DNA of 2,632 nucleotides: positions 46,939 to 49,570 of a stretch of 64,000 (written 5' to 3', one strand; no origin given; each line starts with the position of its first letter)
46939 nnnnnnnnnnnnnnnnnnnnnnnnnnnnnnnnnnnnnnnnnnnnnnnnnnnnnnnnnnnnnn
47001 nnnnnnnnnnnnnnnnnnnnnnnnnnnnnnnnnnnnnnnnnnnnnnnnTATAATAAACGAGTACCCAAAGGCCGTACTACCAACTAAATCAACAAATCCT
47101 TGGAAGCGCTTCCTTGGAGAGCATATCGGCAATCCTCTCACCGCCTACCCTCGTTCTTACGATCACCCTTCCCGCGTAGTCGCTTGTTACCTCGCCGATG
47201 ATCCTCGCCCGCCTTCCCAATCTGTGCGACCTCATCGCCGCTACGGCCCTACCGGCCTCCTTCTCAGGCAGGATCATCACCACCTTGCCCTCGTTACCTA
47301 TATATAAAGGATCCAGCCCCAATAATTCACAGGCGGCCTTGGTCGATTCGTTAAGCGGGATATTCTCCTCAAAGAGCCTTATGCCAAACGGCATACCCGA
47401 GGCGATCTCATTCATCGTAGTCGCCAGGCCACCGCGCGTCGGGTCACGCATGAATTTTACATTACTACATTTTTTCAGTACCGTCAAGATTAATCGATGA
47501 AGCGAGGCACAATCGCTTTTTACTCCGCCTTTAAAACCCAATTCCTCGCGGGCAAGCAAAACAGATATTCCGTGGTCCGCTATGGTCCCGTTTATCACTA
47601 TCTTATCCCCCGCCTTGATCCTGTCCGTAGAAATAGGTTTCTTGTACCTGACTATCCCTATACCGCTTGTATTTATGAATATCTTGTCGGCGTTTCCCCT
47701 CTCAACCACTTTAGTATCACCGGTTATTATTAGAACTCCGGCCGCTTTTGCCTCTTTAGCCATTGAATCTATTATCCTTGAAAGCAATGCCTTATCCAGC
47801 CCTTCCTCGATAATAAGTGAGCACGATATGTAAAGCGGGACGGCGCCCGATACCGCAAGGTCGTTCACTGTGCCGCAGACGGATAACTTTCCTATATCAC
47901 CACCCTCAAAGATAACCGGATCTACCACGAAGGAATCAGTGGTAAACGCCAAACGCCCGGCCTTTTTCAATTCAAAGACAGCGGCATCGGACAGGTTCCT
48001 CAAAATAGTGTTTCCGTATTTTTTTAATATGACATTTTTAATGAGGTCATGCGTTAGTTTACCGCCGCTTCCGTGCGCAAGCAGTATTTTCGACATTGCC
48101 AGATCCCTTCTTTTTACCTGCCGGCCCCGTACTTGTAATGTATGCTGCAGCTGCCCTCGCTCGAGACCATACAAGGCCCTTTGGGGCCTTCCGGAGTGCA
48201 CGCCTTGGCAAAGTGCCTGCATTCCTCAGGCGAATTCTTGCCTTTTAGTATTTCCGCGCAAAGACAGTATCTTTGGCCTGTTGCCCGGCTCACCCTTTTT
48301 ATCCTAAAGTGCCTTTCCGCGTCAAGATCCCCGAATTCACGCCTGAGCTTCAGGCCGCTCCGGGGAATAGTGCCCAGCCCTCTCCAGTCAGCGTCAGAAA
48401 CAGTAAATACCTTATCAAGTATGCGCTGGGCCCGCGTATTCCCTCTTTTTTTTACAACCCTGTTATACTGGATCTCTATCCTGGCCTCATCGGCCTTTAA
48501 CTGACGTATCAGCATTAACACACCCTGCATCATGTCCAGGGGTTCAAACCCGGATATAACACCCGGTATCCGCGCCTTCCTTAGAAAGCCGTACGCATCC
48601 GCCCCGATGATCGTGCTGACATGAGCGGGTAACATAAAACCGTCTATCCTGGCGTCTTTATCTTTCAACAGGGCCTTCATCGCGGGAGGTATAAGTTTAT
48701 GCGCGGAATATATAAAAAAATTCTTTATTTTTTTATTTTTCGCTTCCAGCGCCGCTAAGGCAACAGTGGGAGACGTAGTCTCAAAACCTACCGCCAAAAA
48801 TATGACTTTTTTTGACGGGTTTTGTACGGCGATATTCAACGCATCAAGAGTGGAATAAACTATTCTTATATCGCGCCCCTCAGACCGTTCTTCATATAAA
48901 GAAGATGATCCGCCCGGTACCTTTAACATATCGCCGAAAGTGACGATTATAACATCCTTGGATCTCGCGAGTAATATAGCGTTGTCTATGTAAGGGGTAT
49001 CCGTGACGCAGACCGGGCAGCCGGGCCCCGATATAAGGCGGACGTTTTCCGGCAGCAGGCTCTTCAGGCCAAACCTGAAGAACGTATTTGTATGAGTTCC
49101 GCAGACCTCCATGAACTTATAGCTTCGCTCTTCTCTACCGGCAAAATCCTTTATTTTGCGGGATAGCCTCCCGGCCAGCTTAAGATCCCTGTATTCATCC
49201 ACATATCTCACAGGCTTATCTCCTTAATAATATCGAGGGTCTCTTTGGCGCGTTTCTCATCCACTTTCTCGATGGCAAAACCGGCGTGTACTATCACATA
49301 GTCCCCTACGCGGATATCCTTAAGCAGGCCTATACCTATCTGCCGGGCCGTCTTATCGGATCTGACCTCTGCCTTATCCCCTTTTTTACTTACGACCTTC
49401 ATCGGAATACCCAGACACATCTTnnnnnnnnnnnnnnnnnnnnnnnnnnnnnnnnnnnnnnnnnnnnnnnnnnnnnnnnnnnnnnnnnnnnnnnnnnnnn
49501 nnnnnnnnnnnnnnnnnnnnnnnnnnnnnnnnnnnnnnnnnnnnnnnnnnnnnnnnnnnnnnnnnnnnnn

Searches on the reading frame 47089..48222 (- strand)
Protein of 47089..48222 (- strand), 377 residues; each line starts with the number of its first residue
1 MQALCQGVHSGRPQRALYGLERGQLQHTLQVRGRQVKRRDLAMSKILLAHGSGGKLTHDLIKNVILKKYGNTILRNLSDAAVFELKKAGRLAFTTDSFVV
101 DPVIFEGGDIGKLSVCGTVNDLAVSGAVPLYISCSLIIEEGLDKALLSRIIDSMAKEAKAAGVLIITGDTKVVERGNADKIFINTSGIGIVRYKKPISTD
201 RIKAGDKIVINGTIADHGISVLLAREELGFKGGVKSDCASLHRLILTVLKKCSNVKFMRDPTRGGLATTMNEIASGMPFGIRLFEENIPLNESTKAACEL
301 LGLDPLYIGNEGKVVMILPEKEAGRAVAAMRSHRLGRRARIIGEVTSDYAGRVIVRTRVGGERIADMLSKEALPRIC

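Call 3: search_protein_families(library=pfam, proteins=[window:47089-48222:-], max_evalue=0.01)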
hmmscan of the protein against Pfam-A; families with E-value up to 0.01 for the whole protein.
window:47089-48222:- (377 aa): 2 families
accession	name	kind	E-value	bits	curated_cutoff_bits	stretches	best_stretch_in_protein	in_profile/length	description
PF00586.29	AIRS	-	1.3e-24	87.2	24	1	78-191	2-112/112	AIR synthase related protein, N-terminal domain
PF02769.27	AIRS_C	-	4.2e-24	85.9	23.1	1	203-355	1-155/156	AIR synthase related protein, C-terminal domain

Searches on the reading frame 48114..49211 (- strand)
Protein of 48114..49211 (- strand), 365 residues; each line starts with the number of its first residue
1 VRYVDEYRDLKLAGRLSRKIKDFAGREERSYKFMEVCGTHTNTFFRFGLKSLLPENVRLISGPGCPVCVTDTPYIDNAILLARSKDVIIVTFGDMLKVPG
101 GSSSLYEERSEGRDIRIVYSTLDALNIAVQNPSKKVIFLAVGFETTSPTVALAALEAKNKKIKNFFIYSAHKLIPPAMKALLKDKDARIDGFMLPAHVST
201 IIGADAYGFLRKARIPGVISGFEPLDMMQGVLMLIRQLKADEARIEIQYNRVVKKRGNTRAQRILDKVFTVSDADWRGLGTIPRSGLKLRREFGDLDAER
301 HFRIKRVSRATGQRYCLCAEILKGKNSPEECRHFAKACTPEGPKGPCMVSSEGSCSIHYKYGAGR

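Call 3: search_protein_families(library=pfam, proteins=[window:48114-49211:-], max_evalue=0.01)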
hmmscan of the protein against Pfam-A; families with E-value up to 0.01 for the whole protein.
window:48114-49211:- (365 aa): 1 family
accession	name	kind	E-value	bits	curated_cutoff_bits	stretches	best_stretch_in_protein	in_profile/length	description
PF01924.21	HypD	-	1.4e-147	491.9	25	1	13-362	3-351/351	Hydrogenase formation hypA family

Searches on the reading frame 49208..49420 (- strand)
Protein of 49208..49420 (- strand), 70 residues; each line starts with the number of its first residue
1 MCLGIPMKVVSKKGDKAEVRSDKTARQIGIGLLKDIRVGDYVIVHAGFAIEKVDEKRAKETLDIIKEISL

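Call 3: search_protein_families(library=pfam, proteins=[window:49208-49420:-], max_evalue=0.01)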
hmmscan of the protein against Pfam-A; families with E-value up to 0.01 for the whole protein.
window:49208-49420:- (70 aa): 1 family
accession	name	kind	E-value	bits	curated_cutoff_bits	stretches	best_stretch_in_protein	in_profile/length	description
PF01455.23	HupF_HypC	-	5.7e-25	87.7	28.5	1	1-64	1-64/65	HupF/HypC family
